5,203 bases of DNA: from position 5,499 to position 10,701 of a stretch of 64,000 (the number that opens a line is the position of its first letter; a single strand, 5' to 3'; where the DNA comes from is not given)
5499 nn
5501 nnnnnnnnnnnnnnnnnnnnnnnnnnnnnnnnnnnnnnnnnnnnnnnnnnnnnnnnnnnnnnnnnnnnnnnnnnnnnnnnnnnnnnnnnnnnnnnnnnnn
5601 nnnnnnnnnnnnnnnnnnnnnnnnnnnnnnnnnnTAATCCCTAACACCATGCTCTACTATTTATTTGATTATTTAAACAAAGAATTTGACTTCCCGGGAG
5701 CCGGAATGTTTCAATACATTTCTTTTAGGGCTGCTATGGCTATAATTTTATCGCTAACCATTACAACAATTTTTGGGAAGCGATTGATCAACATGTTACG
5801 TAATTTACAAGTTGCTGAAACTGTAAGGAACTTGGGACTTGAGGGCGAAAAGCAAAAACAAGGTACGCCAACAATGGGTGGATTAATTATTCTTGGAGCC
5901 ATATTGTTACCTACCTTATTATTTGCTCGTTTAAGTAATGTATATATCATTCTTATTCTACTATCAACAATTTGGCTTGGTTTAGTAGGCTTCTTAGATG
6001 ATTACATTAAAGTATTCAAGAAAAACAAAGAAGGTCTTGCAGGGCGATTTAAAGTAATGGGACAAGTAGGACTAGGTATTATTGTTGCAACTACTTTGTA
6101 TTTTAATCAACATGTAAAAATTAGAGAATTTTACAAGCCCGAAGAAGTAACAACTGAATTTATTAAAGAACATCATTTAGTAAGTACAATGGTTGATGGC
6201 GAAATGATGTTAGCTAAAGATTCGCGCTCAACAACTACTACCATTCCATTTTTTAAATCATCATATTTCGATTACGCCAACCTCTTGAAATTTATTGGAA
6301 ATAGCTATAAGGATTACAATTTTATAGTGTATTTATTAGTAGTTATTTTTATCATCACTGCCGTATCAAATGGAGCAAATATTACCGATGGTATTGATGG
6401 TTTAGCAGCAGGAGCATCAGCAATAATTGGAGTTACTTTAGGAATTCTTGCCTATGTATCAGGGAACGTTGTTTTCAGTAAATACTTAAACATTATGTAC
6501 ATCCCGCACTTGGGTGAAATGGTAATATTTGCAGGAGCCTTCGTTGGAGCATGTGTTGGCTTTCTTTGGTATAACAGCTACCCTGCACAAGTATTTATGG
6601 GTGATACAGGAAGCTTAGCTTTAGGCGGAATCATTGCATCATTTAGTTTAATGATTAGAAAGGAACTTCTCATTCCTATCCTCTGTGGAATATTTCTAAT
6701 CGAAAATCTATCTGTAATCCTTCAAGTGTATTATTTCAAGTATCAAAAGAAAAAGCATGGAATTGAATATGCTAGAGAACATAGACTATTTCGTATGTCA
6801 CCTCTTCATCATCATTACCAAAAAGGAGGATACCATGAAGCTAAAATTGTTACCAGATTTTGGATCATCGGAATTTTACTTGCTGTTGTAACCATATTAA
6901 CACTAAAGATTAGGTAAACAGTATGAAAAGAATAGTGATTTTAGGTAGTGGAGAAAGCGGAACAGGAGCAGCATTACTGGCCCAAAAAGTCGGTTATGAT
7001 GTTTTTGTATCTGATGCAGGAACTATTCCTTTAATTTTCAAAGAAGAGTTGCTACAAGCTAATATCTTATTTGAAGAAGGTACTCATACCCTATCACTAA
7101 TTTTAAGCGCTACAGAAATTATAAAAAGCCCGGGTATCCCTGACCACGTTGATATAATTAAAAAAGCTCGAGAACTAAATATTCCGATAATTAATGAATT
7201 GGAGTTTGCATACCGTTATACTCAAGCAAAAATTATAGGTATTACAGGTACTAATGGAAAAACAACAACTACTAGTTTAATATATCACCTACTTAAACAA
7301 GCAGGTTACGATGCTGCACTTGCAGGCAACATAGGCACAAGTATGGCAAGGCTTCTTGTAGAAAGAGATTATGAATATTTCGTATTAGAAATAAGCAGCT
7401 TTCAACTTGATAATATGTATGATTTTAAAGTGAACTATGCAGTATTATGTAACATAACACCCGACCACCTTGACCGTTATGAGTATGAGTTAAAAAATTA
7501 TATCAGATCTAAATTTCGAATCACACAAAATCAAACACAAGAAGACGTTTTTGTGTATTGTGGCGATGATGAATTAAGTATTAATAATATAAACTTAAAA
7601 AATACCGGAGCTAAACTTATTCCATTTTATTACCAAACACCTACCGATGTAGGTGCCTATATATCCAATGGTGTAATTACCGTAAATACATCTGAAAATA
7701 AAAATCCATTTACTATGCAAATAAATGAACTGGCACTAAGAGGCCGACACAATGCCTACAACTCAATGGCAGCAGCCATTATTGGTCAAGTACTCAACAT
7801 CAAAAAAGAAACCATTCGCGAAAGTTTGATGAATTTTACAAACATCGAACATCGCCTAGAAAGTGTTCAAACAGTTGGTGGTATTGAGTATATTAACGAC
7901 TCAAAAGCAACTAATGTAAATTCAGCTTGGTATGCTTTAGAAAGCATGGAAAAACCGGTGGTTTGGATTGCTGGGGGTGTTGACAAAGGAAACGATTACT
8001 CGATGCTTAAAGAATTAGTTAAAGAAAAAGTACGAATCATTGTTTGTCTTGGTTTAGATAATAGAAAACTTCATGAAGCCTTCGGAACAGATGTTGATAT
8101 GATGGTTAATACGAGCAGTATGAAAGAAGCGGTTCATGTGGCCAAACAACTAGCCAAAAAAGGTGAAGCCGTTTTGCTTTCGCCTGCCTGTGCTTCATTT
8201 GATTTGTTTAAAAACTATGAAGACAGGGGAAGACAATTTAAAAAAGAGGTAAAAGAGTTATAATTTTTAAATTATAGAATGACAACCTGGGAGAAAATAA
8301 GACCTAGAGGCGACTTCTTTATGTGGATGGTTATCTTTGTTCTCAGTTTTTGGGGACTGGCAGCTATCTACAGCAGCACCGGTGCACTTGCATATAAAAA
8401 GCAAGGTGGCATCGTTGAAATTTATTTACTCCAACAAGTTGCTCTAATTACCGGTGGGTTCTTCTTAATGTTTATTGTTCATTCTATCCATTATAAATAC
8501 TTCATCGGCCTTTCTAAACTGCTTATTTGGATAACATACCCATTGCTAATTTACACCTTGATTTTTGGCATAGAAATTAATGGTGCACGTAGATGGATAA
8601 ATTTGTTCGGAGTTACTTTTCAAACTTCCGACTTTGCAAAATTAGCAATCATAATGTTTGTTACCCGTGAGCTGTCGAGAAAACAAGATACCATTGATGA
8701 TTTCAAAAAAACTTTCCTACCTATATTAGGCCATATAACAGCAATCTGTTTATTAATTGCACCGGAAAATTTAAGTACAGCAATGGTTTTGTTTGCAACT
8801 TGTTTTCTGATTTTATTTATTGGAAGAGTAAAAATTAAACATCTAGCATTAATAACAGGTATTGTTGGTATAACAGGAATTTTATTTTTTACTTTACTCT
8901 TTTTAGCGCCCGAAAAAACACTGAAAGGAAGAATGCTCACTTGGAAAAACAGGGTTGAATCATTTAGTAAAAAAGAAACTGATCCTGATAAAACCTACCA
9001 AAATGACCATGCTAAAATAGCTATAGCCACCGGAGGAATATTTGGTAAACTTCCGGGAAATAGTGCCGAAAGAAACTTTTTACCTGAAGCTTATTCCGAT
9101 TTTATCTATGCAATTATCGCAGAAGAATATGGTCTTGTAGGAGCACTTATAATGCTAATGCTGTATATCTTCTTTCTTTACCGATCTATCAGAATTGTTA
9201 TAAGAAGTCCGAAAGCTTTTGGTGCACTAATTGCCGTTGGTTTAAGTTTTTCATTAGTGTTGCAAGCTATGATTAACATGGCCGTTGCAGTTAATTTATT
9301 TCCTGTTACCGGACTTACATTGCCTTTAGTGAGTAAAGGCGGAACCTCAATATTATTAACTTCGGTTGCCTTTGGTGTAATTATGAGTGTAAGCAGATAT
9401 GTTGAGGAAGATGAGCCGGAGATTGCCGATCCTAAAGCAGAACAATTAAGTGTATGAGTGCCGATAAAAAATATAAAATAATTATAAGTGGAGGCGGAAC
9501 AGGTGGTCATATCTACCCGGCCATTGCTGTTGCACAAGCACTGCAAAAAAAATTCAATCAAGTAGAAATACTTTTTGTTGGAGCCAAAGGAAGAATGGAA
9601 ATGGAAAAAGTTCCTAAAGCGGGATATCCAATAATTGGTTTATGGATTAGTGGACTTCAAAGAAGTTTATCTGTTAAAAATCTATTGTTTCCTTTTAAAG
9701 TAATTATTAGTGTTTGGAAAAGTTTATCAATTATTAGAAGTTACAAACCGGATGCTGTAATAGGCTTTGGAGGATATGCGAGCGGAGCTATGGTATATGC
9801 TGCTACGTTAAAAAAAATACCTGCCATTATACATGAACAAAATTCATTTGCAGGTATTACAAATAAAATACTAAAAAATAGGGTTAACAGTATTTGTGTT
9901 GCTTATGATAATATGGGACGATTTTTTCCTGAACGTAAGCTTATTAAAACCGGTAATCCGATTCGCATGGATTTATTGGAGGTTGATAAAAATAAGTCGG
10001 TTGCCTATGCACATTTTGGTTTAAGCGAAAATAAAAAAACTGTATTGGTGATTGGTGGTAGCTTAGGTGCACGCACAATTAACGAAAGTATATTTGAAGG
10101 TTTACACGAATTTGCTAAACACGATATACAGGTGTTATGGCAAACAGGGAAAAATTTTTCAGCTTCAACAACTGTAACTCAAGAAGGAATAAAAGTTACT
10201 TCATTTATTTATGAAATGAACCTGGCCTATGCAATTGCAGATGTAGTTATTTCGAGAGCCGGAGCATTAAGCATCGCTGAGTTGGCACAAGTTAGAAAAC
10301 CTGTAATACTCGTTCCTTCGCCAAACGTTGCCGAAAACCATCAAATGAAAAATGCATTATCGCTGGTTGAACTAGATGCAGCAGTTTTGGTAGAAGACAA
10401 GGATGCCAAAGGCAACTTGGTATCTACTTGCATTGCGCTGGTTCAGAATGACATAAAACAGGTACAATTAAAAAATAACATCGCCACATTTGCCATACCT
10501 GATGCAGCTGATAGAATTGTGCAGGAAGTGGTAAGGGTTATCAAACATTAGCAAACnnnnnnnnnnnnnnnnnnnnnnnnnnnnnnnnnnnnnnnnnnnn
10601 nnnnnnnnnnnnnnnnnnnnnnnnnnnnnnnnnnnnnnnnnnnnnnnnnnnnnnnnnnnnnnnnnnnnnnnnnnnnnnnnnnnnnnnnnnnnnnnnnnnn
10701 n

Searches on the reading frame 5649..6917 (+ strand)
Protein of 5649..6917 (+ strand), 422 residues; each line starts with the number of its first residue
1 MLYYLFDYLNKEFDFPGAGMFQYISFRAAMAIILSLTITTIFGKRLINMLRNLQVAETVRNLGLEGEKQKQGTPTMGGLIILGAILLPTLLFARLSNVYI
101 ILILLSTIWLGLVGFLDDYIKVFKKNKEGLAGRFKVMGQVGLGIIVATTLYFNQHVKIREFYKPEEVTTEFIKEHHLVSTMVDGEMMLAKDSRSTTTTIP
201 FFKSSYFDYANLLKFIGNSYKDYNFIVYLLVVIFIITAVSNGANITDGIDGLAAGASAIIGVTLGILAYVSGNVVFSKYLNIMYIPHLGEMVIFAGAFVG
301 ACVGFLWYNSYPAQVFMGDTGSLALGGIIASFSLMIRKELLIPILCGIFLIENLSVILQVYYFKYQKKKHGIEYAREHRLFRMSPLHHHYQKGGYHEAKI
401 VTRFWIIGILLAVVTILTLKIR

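Call 14: search_protein_families(library=pfam, proteins=[window:5649-6917:+], max_evalue=0.001)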
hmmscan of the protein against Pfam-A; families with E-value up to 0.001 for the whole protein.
window:5649-6917:+ (422 aa): 2 families
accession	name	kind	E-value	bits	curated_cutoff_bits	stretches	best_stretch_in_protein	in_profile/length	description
PF00953.26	Glycos_transf_4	-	1.5e-26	93.7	27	1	199-336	37-159/160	Glycosyl transferase family 4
PF10555.14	MraY_sig1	-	7e-06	25.7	20.1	1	70-82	1-13/13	Phospho-N-acetylmuramoyl-pentapeptide-transferase signature 1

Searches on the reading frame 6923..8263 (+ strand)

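Call 14: search_protein_families(library=pfam, proteins=[window:6923-8263:+], max_evalue=0.001)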
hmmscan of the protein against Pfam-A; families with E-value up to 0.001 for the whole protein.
window:6923-8263:+ (446 aa): 4 families
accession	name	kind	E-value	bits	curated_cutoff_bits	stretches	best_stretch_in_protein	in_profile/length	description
PF08245.18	Mur_ligase_M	-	1e-30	107.7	24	1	107-287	1-199/200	Mur ligase middle domain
PF02875.26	Mur_ligase_C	-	7.3e-13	49.9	28.4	1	310-423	1-127/127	Mur ligase, glutamate ligase domain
PF21377.3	MurD_N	-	7.8e-08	32.7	24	1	3-75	1-73/76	MurD N-terminal domain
PF21799.2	MurD-like_N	-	2.4e-07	31.4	27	1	2-90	1-87/88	Mur ligase MurD-like, N-terminal domain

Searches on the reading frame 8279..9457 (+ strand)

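Call 14: search_protein_families(library=pfam, proteins=[window:8279-9457:+], max_evalue=0.001)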
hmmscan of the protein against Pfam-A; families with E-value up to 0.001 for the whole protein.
window:8279-9457:+ (392 aa): 1 family
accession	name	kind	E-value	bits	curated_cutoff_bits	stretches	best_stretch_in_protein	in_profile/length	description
PF01098.24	FTSW_RODA_SPOVE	-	7.8e-78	262.4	26.4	1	15-375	4-354/356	Cell cycle protein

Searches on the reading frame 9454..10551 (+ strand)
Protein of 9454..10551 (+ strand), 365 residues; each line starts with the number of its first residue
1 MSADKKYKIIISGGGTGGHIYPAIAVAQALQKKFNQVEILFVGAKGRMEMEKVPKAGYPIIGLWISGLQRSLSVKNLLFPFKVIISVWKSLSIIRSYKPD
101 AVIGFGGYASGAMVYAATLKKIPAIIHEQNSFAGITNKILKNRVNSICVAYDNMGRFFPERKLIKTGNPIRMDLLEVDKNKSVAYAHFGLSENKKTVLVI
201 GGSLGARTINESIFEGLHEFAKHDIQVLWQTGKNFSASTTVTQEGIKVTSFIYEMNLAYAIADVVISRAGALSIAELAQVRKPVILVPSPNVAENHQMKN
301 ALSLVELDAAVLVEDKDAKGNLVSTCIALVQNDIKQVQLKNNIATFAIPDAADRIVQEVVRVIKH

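Call 14: search_protein_families(library=pfam, proteins=[window:9454-10551:+], max_evalue=0.001)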
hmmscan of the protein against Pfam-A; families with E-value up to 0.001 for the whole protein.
window:9454-10551:+ (365 aa): 3 families
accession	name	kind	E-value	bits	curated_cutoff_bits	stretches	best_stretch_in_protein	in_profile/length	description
PF03033.26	Glyco_transf_28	-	8.9e-39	133.2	26.2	1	9-147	1-137/139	Glycosyltransferase family 28 N-terminal domain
PF04101.22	Glyco_tran_28_C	-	4.8e-34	118.2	22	1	196-355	1-166/166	Glycosyltransferase family 28 C-terminal domain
PF13579.12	Glyco_trans_4_4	-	0.00012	22.9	29.7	1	26-130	10-103/158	Glycosyl transferase 4-like domain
